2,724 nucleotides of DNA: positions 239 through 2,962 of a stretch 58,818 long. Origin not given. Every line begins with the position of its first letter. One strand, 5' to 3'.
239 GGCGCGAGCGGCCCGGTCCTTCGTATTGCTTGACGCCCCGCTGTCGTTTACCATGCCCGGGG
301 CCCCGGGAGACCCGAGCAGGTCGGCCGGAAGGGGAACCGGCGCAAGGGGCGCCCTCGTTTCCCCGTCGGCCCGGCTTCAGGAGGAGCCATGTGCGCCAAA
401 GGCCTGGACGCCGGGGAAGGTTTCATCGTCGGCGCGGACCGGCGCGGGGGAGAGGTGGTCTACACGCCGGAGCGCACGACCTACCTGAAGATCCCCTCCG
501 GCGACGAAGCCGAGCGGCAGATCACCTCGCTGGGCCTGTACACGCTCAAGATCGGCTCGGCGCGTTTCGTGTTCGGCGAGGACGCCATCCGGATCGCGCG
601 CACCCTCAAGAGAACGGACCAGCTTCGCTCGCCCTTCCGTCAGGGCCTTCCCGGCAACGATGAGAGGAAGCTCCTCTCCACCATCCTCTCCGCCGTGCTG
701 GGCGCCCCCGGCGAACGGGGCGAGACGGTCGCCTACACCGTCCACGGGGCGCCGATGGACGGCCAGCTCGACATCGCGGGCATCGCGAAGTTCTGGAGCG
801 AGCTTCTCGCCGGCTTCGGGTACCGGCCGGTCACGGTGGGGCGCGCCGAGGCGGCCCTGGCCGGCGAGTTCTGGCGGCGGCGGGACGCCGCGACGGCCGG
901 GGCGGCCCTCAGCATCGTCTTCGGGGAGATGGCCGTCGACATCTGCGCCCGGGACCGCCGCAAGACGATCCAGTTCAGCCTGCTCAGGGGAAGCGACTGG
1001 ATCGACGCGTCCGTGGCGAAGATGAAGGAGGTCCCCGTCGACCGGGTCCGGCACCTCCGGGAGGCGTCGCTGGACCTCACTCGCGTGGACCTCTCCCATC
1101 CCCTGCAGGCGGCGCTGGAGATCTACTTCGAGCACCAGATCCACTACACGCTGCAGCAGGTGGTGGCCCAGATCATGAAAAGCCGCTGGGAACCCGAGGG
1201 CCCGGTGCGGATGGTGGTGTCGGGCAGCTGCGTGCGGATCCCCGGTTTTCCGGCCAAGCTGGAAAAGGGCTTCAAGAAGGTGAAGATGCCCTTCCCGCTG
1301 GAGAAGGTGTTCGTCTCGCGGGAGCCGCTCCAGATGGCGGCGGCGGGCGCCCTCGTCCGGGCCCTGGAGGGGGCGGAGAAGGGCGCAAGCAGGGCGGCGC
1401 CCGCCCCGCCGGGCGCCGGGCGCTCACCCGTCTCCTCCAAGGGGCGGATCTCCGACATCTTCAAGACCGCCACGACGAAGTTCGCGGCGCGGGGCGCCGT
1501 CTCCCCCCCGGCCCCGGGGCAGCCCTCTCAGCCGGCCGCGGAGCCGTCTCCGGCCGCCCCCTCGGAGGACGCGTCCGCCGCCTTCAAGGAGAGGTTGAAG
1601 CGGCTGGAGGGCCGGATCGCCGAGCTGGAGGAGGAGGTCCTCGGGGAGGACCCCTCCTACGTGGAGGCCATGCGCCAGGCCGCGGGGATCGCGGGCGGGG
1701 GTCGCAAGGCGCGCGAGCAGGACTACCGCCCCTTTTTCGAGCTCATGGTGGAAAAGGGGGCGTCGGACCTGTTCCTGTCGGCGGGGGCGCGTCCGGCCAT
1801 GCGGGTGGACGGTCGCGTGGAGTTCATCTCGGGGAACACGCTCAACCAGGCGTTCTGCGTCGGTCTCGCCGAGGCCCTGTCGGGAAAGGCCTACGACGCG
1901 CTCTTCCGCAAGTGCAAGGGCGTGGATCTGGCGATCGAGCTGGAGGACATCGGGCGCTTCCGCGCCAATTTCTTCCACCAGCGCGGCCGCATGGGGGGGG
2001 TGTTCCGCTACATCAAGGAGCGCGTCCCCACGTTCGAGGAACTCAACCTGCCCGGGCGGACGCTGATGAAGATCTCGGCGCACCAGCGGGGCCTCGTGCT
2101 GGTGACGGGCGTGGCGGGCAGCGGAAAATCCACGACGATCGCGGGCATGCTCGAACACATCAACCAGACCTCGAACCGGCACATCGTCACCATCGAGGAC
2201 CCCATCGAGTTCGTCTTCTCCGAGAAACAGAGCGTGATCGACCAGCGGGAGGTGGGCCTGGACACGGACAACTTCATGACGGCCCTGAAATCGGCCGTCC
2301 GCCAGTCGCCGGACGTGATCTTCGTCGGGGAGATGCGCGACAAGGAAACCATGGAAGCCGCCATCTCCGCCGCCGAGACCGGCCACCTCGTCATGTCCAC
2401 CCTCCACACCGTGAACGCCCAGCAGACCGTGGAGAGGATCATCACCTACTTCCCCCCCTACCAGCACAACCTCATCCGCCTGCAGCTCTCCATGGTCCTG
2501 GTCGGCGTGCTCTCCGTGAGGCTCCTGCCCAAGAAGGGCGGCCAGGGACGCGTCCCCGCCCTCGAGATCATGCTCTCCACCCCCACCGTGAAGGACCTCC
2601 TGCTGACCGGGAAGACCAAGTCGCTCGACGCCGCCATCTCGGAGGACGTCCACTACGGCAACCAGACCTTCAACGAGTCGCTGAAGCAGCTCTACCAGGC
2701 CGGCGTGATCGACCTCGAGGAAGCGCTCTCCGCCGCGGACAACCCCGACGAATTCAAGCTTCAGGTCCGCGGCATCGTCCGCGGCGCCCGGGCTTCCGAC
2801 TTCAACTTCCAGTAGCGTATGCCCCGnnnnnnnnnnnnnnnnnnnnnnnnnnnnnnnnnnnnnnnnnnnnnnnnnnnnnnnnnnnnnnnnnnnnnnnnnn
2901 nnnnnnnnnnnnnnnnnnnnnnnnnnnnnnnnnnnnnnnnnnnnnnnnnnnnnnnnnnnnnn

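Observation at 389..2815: Unusual single-polypeptide fusion of an actin-fold domain to a PilT-type ATPase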

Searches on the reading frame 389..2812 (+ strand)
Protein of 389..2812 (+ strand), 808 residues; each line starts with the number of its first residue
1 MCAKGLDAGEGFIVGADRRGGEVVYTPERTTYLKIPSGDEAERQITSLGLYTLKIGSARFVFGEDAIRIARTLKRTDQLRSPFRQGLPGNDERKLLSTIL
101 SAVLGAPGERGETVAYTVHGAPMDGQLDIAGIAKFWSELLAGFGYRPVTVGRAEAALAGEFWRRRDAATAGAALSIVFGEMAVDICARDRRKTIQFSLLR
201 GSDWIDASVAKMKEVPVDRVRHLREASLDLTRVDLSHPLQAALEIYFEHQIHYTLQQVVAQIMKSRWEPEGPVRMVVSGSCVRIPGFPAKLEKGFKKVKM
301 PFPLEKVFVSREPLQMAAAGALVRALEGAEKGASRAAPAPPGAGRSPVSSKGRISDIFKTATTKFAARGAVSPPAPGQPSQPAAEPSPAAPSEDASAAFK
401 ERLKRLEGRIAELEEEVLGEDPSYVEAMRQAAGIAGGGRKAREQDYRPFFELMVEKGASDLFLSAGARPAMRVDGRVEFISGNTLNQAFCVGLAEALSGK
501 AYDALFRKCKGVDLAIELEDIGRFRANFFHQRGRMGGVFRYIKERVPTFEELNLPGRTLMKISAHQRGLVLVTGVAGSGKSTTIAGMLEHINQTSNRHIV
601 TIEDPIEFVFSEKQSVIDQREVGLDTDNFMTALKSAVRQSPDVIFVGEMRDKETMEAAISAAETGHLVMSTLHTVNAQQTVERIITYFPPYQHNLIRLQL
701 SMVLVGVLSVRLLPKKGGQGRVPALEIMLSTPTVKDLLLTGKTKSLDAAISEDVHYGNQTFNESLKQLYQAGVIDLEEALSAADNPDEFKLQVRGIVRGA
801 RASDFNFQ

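Call 3: search_protein_families(library=pfam, proteins=[window:389-2812:+], max_evalue=1)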
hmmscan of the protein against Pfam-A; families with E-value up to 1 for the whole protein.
window:389-2812:+ (808 aa): 22 families
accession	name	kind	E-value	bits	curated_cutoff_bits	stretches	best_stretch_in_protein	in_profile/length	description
PF00437.27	T2SSE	-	1.8e-39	135.9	24.9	1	558-715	133-280/370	Type II/IV secretion system protein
PF25216.1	Volactin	-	4.6e-37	128.6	35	1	3-325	2-321/321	Volactin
PF13191.12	AAA_16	-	6.4e-05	24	32.6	1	561-598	18-52/167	AAA ATPase domain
PF13604.12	AAA_30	-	0.00098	19.3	27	1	560-658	11-108/191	AAA domain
PF13245.12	AAA_19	-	0.0017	18.9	25.1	1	563-597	7-41/134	AAA domain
PF13401.12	AAA_22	-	0.0024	18.6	27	1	566-605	4-42/130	AAA domain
PF01443.25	Viral_helicase1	-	0.0067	16.7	21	1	571-637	2-55/228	Viral superfamily 1 RNA helicase core domain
PF12775.13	AAA_7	-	0.0079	16.2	25.8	1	546-596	14-62/181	P-loop containing dynein motor region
PF13555.12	AAA_29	-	0.0096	16.1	27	1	562-584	17-39/61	P-loop containing region of AAA domain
PF25199.1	nSTAND_NTPase5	-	0.015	15.5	34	1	563-631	37-110/145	Novel STAND NTPase 5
PF03029.23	ATP_bind_1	-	0.017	15.4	27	1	572-600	1-30/240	Conserved hypothetical ATP binding protein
PF10412.15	TrwB_AAD_bind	-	0.049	12.9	20.5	1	569-600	17-48/387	Type IV secretion-system coupling protein DNA-binding domain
PF13671.12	AAA_33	-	0.058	14.1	27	1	569-666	1-97/143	AAA domain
PF24883.2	NPHP3_N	-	0.1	13.2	24.8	1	565-600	20-54/164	Nephrocystin 3, N-terminal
PF13238.12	AAA_18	-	0.11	13.4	29.4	1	570-628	1-55/128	AAA domain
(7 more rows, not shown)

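Call 4: search_protein_families(library=ncbifam, proteins=[window:389-2812:+], max_evalue=1)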
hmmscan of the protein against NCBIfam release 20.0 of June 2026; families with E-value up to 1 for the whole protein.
window:389-2812:+ (808 aa): 31 families (the best 25 are shown)
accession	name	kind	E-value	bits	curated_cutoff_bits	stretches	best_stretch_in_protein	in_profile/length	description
TIGR01420.1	pilT_fam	subfamily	5e-125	417.3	319.1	1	451-788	7-343/343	PilT/PilU family type 4a pilus ATPase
TIGR02525.1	plasmid_TraJ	equivalog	1.2e-45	156.1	368.3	1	444-782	10-366/372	plasmid transfer ATPase TraJ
TIGR02533.1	type_II_gspE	equivalog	2.3e-36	125.5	630.25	1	559-686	235-358/486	type II secretion system ATPase GspE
TIGR02538.1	type_IV_pilB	equivalog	4.4e-36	124.6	675.65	1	564-686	313-431/564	type IV-A pilus assembly ATPase PilB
TIGR02524.1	dot_icm_DotB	equivalog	5.3e-35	121.3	463.3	1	457-775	17-346/358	Dot/Icm type IV secretion system ATPase DotB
NF041000.1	ATPase_ComGA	equivalog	2.2e-34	118.7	300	1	559-713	120-265/267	competence type IV pilus ATPase ComGA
NF007755.0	PRK10436.1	equivalog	1.1e-31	110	617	1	560-684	209-332/465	type II secretion system protein GspE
NF053534.1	T4PilAsmATPsTfpB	equivalog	3.1e-31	108.4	850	1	560-713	329-472/584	type IV pilus assembly ATPase TfpB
NF058587.1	archaellum_moto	equivalog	7.7e-17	61.2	550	1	570-685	278-394/527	archaellum flagellar ATPase motor FlaI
TIGR02788.1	VirB11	equivalog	6.6e-15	54.9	249.95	1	558-686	135-264/308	P-type DNA transfer ATPase VirB11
TIGR02782.1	TrbB_P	equivalog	2.3e-13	50.1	304.55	1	567-684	136-252/303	P-type conjugative transfer ATPase TrbB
NF010469.0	PRK13894.1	subfamily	1.7e-11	44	508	1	564-685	146-265/320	conjugal transfer ATPase TrbB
TIGR03819.1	heli_sec_ATPase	hypoth_equivalog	5.5e-10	38.9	373.15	1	561-680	172-293/340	TadA family conjugal transfer-associated ATPase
NF010407.0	PRK13833.1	subfamily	1.1e-09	38.2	499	1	561-684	138-259/323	conjugal transfer protein TrbB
NF010425.0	PRK13851.1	equivalog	6.4e-09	35.1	461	1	561-685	156-281/344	type IV secretion system protein VirB11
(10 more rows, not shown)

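Call 5: find_homologous_proteins(query=window:389-2812:+, max_evalue=0.00001)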
Query window:389-2812:+ (808 aa): 50 proteins with E <= 0.00001 among 8000 candidates.
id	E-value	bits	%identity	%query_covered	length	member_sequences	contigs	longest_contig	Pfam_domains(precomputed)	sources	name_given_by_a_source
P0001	0.0e+0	1792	100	100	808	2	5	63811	PF25216.1,PF00437.27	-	-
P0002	0.0e+0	1160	66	100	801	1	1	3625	PF25216.1,PF00437.27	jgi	jgi:twitching motility protein PilT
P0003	0.0e+0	1142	64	100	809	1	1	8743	PF25216.1,PF00437.27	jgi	-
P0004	0.0e+0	1128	63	100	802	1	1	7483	PF25216.1,PF00437.27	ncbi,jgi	ncbi:MAG: type IV pilus twitching motility protein PilT [Planctomycetota bacterium]|jgi:twitching mo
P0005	3.6e-242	824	51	100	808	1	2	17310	PF25216.1,PF00437.27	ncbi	-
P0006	6.4e-242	823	52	100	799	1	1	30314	PF25216.1,PF00437.27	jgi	jgi:twitching motility protein PilT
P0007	9.2e-239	813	52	100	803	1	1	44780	PF25216.1,PF00437.27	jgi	jgi:twitching motility protein PilT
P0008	1.2e-173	598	56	64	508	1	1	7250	PF25216.1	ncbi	ncbi:MAG: disk-shape morphogenesis protein volactin, partial [Planctomycetota bacterium]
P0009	5.2e-76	275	42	43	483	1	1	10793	PF00437.27,PF25199.2,PF13191.13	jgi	-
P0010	1.0e-72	264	40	43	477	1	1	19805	PF00437.27,PF13476.13,PF01580.25,PF25199.2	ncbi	-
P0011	1.5e-72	263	41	44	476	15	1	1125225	PF00437.27,PF13476.13,PF25199.2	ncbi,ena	-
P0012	1.9e-72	263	41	44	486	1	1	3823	PF00437.27,PF13476.13,PF13401.13,PF13191.13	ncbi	ncbi:MAG: PilT/PilU family type 4a pilus ATPase [Thermoanaerobaculia bacterium]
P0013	2.2e-72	263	40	43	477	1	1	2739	PF00437.27,PF13476.13,PF25199.2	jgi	jgi:twitching motility protein PilT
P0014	2.9e-71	259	41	43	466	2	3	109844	PF00437.27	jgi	jgi:twitching motility protein PilT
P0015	9.1e-70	254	40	43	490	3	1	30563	PF00437.27,PF13476.13,PF25199.2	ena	-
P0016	1.5e-62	230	38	44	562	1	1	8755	PF00437.27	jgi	jgi:twitching motility protein PilT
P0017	7.1e-60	221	39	39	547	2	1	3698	PF00437.27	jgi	jgi:twitching motility protein PilT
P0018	1.8e-59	220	39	41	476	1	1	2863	PF00437.27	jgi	jgi:twitching motility protein PilT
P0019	5.8e-59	218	39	41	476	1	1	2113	PF00437.27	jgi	jgi:twitching motility protein PilT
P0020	1.4e-40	158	32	42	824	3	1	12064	PF00437.27,PF13191.13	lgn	-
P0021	3.8e-37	146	32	40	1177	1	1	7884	PF00437.27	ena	-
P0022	3.0e-36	143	33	40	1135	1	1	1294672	PF00437.27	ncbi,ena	-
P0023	6.4e-33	132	31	39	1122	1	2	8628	PF00437.27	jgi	-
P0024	8.2e-32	129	28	43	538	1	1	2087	PF00437.27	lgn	-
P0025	1.6e-19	88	43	18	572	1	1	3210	PF05157.21,PF00437.27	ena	-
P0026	1.8e-19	88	43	18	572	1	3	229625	PF05157.21,PF00437.27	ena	-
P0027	1.9e-19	88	43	18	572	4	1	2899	PF05157.21,PF00437.27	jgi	jgi:type IV pilus assembly protein PilB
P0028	2.2e-19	88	43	18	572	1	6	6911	PF05157.21,PF00437.27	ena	-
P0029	2.2e-19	87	43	18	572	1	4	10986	PF05157.21,PF00437.27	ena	-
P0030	2.2e-19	87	43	18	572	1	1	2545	PF05157.21,PF00437.27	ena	-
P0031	2.2e-19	87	43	18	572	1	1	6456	PF05157.21,PF00437.27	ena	-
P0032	2.2e-19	87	43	18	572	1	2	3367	PF05157.21,PF00437.27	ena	-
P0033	2.2e-19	87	43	18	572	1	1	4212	PF05157.21,PF00437.27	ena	-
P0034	2.2e-19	87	43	18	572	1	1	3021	PF05157.21,PF00437.27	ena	-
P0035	2.2e-19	87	43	18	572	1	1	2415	PF05157.21,PF00437.27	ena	-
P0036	2.2e-19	87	43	18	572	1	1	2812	PF05157.21,PF00437.27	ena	-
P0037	2.3e-19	87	43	18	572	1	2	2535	PF05157.21,PF00437.27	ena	-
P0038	2.4e-19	87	43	18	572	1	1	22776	PF05157.21,PF00437.27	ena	-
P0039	2.4e-19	87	43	18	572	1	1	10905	PF05157.21,PF00437.27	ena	-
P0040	2.7e-19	87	43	18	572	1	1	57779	PF05157.21,PF00437.27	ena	-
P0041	2.9e-19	87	49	15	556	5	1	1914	PF05157.21,PF00437.27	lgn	-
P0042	3.3e-19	87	42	18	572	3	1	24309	PF05157.21,PF00437.27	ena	-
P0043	3.6e-19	87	43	18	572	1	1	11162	PF05157.21,PF00437.27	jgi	-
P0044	3.9e-19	87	43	18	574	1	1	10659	PF05157.21,PF00437.27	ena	-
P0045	4.0e-19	87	42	18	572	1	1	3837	PF05157.21,PF00437.27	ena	-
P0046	1.9e-18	84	40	20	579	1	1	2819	PF05157.21,PF00437.27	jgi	jgi:general secretion pathway protein E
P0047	4.3e-18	83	42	17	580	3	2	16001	PF05157.21,PF00437.27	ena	-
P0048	3.7e-17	80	39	18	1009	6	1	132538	PF07714.24,PF00069.32,PF00437.27,PF03109.23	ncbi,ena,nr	ncbi:MAG: Flp pilus assembly complex ATPase component TadA [Lentisphaeria bacterium]|nr:Flp pilus as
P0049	2.6e-14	71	28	31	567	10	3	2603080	PF00437.27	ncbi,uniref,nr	ncbi:GspE/PulE family protein [Methylophilus medardicus]|uniref:Type II/IV secretion system protein 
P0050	7.6e-14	69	37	17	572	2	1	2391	PF05157.21,PF00437.27,PF25199.2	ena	-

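Call 9: find_encoding_contigs(protein=P0007, flank=10000, max_places=2)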
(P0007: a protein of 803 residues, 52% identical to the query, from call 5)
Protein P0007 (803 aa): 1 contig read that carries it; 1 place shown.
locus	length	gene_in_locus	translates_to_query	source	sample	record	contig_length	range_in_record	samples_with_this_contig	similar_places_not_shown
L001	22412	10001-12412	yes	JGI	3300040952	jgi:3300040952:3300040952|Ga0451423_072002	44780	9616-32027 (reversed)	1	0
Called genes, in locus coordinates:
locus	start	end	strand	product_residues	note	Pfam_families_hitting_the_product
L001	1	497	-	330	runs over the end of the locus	PF10825:DUF2752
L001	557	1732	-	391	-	PF03796:DnaB_C (faint), PF06745:ATPase, PF13191:AAA_16 (weak), PF13481:AAA_25, PF23442:DUF7125, PF13541:ChlI (weak)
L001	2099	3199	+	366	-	PF01594:AI-2E_transport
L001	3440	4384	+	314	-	PF00069:Pkinase, PF07714:PK_Tyr_Ser-Thr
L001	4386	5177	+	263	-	PF00175:NAD_binding_1 (weak), PF10418:DHODB_Fe-S_bind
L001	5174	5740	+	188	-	PF01380:SIS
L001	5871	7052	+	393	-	PF00108:Thiolase_N, PF00109:ketoacyl-synt (faint), PF02803:Thiolase_C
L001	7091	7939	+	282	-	PF02737:3HCDH_N, PF03446:NAD_binding_2 (faint), PF00725:3HCDH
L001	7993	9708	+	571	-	-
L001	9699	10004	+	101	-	-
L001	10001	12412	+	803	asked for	PF25216:Volactin, PF00437:T2SSE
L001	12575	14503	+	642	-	-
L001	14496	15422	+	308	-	PF00005:ABC_tran, PF13304:AAA_21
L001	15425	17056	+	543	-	PF12698:ABC2_membrane_3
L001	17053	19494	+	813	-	PF13180:PDZ_2, PF17820:PDZ_6 (weak)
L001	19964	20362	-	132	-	PF00072:Response_reg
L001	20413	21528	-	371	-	PF00160:Pro_isomerase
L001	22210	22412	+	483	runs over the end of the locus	-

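Call 10: find_encoding_contigs(protein=P0006, flank=10000, max_places=2)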
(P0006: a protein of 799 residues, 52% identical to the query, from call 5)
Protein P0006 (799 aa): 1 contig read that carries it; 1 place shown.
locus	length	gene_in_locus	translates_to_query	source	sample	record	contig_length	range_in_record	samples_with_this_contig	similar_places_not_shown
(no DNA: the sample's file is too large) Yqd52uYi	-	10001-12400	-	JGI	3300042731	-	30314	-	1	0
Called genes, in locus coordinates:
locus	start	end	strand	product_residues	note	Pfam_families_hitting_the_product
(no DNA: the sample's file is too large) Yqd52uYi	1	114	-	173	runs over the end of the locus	PF01661:Macro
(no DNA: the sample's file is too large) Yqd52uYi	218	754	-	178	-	-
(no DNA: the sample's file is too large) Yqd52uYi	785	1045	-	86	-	-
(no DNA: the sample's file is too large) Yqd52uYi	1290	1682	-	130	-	PF10825:DUF2752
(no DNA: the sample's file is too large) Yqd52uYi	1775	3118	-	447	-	PF18073:Zn_ribbon_LapB, PF06745:ATPase, PF13481:AAA_25, PF13541:ChlI (weak)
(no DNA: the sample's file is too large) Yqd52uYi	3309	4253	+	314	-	PF00069:Pkinase, PF07714:PK_Tyr_Ser-Thr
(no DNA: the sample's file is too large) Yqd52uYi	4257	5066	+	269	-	PF00175:NAD_binding_1, PF10418:DHODB_Fe-S_bind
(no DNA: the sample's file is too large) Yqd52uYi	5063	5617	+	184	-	PF01380:SIS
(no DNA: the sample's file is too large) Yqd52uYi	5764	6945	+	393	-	PF00108:Thiolase_N, PF00109:ketoacyl-synt (faint), PF08545:ACP_syn_III (faint), PF02803:Thiolase_C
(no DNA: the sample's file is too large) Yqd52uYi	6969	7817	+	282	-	PF02737:3HCDH_N, PF00725:3HCDH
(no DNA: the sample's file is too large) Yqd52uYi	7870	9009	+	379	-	PF02771:Acyl-CoA_dh_N, PF02770:Acyl-CoA_dh_M, PF00441:Acyl-CoA_dh_1, PF08028:Acyl-CoA_dh_2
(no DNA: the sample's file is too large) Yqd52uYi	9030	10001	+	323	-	PF03308:MeaB, PF00005:ABC_tran (weak), PF00009:GTP_EFTU (faint), PF03029:ATP_bind_1 (weak)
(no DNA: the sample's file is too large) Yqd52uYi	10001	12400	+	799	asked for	PF25216:Volactin, PF00437:T2SSE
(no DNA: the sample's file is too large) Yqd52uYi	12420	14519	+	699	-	-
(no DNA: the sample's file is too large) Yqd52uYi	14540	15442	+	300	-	PF00005:ABC_tran, PF13304:AAA_21, PF13732:DrrA1-3_C (weak)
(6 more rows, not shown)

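Call 11: find_encoding_contigs(protein=P0001, flank=10000, max_places=5)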
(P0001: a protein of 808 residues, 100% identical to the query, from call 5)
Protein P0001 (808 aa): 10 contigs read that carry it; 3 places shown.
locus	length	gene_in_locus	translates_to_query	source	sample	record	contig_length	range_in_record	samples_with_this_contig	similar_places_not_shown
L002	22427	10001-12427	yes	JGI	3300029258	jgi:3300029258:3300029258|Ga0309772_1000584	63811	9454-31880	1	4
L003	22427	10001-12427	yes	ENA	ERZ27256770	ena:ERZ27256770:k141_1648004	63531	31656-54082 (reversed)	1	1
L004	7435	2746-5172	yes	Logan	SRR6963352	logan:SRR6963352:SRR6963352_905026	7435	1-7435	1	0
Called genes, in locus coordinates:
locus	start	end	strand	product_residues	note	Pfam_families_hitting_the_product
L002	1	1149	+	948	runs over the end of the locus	PF00176:SNF2-rel_dom, PF00270:DEAD (weak), PF04851:ResIII, PF00271:Helicase_C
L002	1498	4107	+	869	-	PF01624:MutS_I, PF05188:MutS_II, PF05192:MutS_III, PF05190:MutS_IV, PF00488:MutS_V, PF27441:MutS_C (weak)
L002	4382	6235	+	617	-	PF00069:Pkinase, PF07714:PK_Tyr_Ser-Thr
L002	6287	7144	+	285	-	PF12849:PBP_like_2, PF13531:SBP_bac_11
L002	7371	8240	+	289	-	PF04055:Radical_SAM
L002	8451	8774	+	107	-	PF00515:TPR_1 (faint), PF07719:TPR_2 (faint), PF13181:TPR_8 (faint), PF21033:RMD1-3 (weak), PF22316:ABhydrolase-like_N (weak)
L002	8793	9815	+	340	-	PF19777:DUF6263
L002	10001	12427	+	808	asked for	PF25216:Volactin, PF00437:T2SSE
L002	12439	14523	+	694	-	-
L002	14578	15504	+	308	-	PF00005:ABC_tran, PF13304:AAA_21 (weak)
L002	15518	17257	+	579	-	PF12698:ABC2_membrane_3 (weak)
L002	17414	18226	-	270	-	-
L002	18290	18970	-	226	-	PF01725:Ham1p_like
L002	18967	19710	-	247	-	PF01138:RNase_PH, PF03725:RNase_PH_C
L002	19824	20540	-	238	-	-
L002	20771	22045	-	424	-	PF06689:zf-C4_ClpX, PF01078:Mg_chelatase (faint), PF05496:RuvB_N (weak), PF00158:Sigma54_activat (faint), PF00004:AAA, PF07724:AAA_2, PF07728:AAA_5 (weak), PF10431:ClpB_D2-small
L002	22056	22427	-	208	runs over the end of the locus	PF00574:CLP_protease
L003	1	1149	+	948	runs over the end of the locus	PF00176:SNF2-rel_dom, PF00270:DEAD (weak), PF04851:ResIII, PF00271:Helicase_C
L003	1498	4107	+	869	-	PF01624:MutS_I, PF05188:MutS_II, PF05192:MutS_III, PF05190:MutS_IV, PF00488:MutS_V, PF27441:MutS_C (weak)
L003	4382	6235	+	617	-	PF00069:Pkinase, PF07714:PK_Tyr_Ser-Thr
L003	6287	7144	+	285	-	PF12849:PBP_like_2, PF13531:SBP_bac_11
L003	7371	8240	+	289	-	PF04055:Radical_SAM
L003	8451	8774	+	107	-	PF00515:TPR_1 (faint), PF07719:TPR_2 (faint), PF13181:TPR_8 (faint), PF21033:RMD1-3 (weak), PF22316:ABhydrolase-like_N (weak)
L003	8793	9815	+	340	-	PF19777:DUF6263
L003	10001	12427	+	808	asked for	PF25216:Volactin, PF00437:T2SSE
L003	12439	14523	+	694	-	-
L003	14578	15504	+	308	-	PF00005:ABC_tran, PF13304:AAA_21 (weak)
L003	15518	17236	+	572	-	PF12698:ABC2_membrane_3 (weak)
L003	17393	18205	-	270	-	-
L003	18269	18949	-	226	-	PF01725:Ham1p_like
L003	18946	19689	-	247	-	PF01138:RNase_PH, PF03725:RNase_PH_C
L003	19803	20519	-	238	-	-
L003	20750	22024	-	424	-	PF06689:zf-C4_ClpX, PF01078:Mg_chelatase (faint), PF05496:RuvB_N (weak), PF00158:Sigma54_activat (faint), PF00004:AAA, PF07724:AAA_2, PF07728:AAA_5 (weak), PF10431:ClpB_D2-small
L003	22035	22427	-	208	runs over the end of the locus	PF00574:CLP_protease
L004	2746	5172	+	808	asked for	PF25216:Volactin, PF00437:T2SSE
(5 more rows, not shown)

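Call 15: search_protein_families(library=pfam, proteins=[L002:8793-9812:+], max_evalue=1)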
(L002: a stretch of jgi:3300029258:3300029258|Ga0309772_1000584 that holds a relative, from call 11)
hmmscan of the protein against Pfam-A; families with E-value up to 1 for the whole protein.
L002:8793-9812:+ (340 aa): 1 family
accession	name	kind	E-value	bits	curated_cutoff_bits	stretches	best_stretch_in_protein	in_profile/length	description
PF19777.4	DUF6263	-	7.8e-12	45.7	26.7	1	86-236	15-149/196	Family of unknown function (DUF6263)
